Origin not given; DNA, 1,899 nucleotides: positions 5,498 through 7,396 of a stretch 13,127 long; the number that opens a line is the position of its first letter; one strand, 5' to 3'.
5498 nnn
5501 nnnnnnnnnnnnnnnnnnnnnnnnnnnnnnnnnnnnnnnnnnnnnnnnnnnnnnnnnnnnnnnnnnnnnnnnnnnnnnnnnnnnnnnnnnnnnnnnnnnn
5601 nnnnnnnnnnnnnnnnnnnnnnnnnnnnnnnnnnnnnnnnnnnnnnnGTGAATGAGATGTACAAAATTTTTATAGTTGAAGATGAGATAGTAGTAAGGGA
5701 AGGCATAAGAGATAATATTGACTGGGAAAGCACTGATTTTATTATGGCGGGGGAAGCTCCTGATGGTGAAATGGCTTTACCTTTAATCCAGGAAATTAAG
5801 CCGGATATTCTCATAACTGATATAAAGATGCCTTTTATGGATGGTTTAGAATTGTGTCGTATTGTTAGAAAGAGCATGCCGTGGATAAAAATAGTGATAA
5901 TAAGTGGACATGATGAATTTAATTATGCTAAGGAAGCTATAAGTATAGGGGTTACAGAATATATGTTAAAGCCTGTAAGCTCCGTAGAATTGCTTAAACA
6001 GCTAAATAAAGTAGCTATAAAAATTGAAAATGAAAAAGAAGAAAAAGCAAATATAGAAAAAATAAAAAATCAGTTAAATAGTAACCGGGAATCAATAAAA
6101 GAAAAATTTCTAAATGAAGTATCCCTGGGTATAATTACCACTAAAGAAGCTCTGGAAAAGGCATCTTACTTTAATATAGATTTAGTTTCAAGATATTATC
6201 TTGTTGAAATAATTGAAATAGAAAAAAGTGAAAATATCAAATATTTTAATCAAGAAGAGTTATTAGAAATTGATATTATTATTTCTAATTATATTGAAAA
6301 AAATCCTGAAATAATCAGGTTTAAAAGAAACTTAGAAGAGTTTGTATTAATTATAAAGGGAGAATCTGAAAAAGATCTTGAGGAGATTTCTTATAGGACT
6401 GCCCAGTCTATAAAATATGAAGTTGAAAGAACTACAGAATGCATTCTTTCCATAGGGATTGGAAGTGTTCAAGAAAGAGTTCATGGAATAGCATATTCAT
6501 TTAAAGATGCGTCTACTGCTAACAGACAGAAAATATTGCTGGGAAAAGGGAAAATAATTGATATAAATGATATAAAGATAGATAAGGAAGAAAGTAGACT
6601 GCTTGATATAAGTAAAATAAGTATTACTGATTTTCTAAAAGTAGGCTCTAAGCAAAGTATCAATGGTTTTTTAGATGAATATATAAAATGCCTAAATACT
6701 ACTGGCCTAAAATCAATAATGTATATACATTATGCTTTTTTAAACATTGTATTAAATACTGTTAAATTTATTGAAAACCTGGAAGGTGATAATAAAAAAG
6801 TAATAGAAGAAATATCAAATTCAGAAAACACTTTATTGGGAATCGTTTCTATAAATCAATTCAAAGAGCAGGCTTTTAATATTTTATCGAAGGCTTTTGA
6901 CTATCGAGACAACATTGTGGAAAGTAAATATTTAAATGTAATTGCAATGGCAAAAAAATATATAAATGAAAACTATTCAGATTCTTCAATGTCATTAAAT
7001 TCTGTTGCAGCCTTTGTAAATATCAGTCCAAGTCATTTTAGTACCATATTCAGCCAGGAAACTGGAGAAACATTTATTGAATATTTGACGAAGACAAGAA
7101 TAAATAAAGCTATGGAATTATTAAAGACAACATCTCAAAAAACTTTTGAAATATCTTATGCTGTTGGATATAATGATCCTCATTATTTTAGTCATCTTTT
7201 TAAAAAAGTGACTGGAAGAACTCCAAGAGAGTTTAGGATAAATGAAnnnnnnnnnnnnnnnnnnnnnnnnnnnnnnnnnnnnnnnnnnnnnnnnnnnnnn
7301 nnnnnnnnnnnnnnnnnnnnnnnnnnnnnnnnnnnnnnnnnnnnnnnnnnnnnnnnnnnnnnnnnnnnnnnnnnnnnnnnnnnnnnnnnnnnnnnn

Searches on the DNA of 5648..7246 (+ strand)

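Call 51: search_rna_families(sources=[L082, L083, L084, L086, L087], threshold=gathering)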
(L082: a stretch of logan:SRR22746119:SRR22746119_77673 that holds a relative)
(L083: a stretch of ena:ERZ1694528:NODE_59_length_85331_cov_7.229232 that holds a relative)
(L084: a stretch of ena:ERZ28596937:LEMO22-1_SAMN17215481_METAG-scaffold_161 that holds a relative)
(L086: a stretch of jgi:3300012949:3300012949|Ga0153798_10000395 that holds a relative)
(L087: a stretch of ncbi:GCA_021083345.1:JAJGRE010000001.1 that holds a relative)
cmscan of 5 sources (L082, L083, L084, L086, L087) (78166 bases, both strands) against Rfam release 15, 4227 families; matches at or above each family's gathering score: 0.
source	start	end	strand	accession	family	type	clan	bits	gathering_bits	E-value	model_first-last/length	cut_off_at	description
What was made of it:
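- On Known cis-regulatory RNA (riboswitch, T-box, etc.) in the leader: None in five orthologous loci at gathering score (call 51).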
